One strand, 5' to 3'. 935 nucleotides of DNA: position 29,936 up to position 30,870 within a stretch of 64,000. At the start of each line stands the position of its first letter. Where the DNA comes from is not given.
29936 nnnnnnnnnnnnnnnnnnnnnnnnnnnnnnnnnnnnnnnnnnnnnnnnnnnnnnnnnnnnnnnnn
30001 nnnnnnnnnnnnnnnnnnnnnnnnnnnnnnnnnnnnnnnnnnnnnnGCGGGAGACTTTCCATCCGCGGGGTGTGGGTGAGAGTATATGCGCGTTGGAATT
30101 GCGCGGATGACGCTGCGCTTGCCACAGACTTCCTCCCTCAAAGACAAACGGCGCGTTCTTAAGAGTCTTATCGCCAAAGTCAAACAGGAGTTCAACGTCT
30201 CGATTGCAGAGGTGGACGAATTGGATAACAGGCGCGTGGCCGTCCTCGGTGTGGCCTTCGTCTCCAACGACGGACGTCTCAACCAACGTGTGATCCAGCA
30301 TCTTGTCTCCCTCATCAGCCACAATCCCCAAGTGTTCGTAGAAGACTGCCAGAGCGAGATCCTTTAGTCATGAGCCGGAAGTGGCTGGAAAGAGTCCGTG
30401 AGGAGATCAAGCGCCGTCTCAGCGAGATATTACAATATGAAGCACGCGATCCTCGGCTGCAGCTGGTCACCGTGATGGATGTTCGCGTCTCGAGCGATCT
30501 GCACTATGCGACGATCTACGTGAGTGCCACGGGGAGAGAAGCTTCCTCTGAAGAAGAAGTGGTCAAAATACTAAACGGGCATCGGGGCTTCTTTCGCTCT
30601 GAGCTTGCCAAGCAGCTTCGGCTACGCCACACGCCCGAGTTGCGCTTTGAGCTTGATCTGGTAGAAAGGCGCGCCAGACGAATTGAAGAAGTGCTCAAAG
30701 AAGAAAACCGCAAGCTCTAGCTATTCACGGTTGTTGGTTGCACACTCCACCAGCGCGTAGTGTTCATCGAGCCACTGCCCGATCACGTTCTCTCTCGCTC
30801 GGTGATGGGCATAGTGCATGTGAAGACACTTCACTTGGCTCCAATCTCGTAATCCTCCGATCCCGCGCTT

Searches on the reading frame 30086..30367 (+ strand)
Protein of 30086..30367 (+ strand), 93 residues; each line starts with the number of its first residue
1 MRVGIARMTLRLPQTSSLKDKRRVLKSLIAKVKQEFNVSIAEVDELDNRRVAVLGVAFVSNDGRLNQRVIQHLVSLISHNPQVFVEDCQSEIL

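Call 50: search_protein_families(library=pfam, proteins=[window:30086-30367:+], max_evalue=0.01)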
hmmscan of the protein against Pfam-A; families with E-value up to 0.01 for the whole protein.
window:30086-30367:+ (93 aa): 2 families
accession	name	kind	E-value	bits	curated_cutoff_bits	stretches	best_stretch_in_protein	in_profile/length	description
PF04456.17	DUF503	-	3e-27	94.7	22.4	1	3-88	1-86/88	Protein of unknown function (DUF503)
PF14706.11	Tnp_DNA_bind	-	0.0063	16.7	24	0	61-90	13-42/58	Transposase DNA-binding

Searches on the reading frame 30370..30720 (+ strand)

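Call 89: search_protein_families(library=pfam, proteins=[window:30370-30720:+], max_evalue=0.01)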
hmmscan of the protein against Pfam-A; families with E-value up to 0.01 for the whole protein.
window:30370-30720:+ (116 aa): 1 family
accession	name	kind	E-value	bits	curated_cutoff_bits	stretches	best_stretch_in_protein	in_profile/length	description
PF02033.23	RBFA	-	2.6e-32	111.7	34.7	1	7-109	3-105/105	Ribosome-binding factor A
